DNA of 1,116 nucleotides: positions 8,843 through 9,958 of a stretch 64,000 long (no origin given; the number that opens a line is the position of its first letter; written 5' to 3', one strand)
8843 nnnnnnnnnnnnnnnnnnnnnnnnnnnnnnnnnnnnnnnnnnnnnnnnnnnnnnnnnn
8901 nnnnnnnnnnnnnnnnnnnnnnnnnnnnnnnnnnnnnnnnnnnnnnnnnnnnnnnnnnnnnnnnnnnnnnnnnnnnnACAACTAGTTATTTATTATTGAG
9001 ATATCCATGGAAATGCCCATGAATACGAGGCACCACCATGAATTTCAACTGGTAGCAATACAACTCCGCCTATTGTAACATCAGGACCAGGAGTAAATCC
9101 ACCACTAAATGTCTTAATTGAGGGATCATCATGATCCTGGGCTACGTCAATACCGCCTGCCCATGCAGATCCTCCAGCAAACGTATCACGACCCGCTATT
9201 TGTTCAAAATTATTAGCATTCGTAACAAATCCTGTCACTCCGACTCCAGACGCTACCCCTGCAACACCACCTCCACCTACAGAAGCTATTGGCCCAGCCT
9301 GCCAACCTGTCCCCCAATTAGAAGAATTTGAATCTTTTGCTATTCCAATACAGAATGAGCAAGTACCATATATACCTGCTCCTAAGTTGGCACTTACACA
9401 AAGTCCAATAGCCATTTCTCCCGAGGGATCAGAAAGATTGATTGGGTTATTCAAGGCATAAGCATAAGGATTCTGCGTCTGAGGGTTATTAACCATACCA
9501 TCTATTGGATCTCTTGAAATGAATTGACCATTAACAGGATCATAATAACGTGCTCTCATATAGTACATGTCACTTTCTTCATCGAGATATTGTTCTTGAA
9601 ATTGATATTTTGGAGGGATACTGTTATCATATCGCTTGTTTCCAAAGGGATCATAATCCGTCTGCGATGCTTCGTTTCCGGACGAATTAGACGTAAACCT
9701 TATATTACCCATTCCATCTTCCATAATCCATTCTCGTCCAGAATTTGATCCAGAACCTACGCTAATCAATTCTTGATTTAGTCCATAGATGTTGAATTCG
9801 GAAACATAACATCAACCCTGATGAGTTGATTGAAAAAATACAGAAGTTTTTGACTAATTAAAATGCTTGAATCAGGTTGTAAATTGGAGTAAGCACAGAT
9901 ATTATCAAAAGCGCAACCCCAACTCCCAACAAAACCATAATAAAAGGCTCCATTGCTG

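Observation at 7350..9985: Cassette inserted exactly at the RR/pilC overlapping-stop junction, bracketed by ~177-bp perfect direct repeats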

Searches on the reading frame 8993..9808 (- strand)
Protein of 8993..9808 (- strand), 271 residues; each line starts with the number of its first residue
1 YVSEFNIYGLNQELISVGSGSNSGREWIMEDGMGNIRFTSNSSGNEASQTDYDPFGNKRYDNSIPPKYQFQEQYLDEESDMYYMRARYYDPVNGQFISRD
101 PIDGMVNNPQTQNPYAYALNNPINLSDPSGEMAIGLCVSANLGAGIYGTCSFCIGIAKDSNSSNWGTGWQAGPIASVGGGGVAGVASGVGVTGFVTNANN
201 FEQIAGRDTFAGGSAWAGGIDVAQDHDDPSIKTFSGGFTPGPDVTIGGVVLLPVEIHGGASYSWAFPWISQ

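Call 4: search_protein_families(library=pfam, proteins=[window:8993-9769:-], max_evalue=0.1)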
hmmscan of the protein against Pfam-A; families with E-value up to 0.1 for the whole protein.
window:8993-9769:- (258 aa): 0 families

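Call 13: find_homologous_proteins(query=window:8993-9808:-)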
Query window:8993-9808:- (271 aa): 216 proteins with E <= 0.001 among 1429 candidates; the best 120 are listed.
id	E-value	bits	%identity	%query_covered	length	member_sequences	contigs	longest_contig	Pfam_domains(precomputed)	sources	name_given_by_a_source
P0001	8.5e-172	588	100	95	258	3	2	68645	PF25023.2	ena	-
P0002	4.7e-68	248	50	90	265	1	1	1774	PF25023.2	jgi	jgi:RHS repeat-associated protein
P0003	1.1e-57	214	49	86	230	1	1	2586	PF25023.2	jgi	-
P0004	4.5e-56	209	49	80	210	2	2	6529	-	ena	-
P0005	1.1e-48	184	44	85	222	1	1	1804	PF25023.2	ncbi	-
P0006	3.3e-48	183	44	70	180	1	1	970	-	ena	-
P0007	1.4e-46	177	49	67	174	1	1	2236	-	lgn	-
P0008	1.8e-46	177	46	76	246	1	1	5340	PF25023.2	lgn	-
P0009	2.9e-46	176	43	76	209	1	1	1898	-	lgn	-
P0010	6.4e-39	152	39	94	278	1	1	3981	PF25023.2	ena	-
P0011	3.8e-38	150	50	58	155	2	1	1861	-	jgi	-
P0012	1.2e-37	148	56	46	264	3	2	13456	PF25023.2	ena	-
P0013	4.8e-37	146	56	44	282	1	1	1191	PF25023.2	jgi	-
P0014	6.8e-37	146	53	52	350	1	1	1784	PF05593.20,PF25023.2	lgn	-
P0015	3.1e-36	143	40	79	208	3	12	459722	PF25023.2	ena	-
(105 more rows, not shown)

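Call 26: search_protein_families(library=ncbifam, proteins=[window:8993-9808:-], max_evalue=1)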
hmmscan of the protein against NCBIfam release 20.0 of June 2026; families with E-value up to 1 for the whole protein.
window:8993-9808:- (271 aa): 2 families
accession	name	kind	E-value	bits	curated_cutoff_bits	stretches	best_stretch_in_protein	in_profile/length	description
TIGR03696.1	Rhs_assc_core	domain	2.1e-22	79.4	32.5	1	52-130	1-75/76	RHS repeat-associated core domain-containing protein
NF041261.1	RHS_core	equivalog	8.7e-11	40.4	2000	1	42-130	1174-1260/1261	RHS element core protein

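Call 27: search_protein_families(library=pfam, proteins=[window:8993-9808:-], max_evalue=10)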
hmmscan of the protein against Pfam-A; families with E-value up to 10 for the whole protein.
window:8993-9808:- (271 aa): 0 families

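Call 33: find_encoding_contigs(protein=P0004, flank=6000, max_places=3)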
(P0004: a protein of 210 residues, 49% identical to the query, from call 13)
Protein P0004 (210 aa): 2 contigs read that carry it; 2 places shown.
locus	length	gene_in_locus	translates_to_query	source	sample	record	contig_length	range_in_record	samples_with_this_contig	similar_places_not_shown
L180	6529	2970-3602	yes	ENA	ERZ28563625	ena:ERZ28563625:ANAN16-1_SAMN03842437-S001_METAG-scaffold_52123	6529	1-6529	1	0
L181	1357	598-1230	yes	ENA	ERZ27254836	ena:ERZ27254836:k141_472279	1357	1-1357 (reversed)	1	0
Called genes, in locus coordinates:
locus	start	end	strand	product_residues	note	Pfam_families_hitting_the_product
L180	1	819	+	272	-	?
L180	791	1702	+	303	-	-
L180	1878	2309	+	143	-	-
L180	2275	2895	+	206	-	-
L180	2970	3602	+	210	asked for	-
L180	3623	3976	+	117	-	-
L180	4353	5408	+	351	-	PF12799:LRR_4 (faint)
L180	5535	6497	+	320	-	-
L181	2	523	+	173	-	?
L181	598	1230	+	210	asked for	-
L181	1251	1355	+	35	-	?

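Call 34: find_encoding_contigs(protein=P0010, flank=6000, max_places=3)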
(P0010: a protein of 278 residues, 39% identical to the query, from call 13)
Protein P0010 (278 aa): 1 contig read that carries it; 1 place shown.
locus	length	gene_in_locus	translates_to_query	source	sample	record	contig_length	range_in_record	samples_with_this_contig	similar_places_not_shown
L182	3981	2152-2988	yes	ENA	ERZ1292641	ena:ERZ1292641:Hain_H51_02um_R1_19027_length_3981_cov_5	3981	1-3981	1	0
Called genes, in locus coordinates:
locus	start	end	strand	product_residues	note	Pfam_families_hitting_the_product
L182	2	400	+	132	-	?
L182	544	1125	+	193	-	-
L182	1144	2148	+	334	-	PF12799:LRR_4 (faint), PF23952:LRR_EndoS (faint)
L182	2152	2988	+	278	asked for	PF25023:TEN_YD-shell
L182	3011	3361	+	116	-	-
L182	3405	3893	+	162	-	-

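Call 41: find_encoding_contigs(protein=P0001, flank=4000, max_places=10)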
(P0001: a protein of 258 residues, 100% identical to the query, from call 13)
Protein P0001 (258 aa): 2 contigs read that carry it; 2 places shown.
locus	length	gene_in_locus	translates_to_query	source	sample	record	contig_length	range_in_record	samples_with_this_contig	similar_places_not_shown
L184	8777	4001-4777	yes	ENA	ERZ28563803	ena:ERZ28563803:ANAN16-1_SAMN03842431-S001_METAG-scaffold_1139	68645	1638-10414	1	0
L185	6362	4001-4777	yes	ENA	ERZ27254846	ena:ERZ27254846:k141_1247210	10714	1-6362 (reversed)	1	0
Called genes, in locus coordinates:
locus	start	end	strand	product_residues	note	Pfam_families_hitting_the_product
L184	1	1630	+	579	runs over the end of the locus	PF05157:MshEN, PF00437:T2SSE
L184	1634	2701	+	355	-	PF00437:T2SSE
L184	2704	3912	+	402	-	PF28597:T2SSF_N, PF00482:T2SSF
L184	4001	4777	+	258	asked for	PF25023:TEN_YD-shell (weak)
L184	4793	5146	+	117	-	-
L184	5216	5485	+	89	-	-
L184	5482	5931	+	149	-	-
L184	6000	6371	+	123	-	-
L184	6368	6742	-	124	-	PF00072:Response_reg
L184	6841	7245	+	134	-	PF02675:AdoMet_dc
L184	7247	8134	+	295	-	PF00892:EamA, PF03151:TPT (weak)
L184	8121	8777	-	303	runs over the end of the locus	PF09924:LPG_synthase_C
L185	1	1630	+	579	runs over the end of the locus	PF05157:MshEN, PF00437:T2SSE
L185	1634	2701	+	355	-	PF00437:T2SSE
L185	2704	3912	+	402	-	PF28597:T2SSF_N, PF00482:T2SSF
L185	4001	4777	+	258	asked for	PF25023:TEN_YD-shell (weak)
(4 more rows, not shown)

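Call 53: predict_structure(alignment_id=A3)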
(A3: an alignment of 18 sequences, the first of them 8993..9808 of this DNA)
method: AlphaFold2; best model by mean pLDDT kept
length: 271 residues; sequences in the alignment: 18
mean_pLDDT: 62.9   pTM: 0.50
mean pLDDT of the five models: 62.9, 61.5, 60.7, 60.1, 58.9
residues with pLDDT >= 90: 59; 70-90: 54; 50-70: 26; < 50: 132
segments of 3 or more residues with pLDDT < 50: 1-130
pLDDT, mean of each block of 10 residues (from residue 1): 34 39 44 46 44 41 43 43 41 41 43 39 39 87 89 85 62 94 86 88 89 87 89 87 55 82 84 47
secondary structure, 60 per line:
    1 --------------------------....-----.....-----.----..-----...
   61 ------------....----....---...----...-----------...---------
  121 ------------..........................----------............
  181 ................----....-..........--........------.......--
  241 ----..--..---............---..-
elements in order: E27-30 E36-40 E58-60 E73-76 E81-84 E88-90 E95-97 E133-158 E169-196 H201-204 E206-215 E218-225 E232-238 E254-265

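Call 86: find_related_loci(query=window:8993-9808:-, collection=viral_contigs, flank=5000)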
Query window:8993-9808:- (271 aa) in viral_contigs; peptide patterns used: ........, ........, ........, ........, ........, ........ (x = any residue, [..] = any of these).
No stretch of DNA in the collection matches any of the patterns.
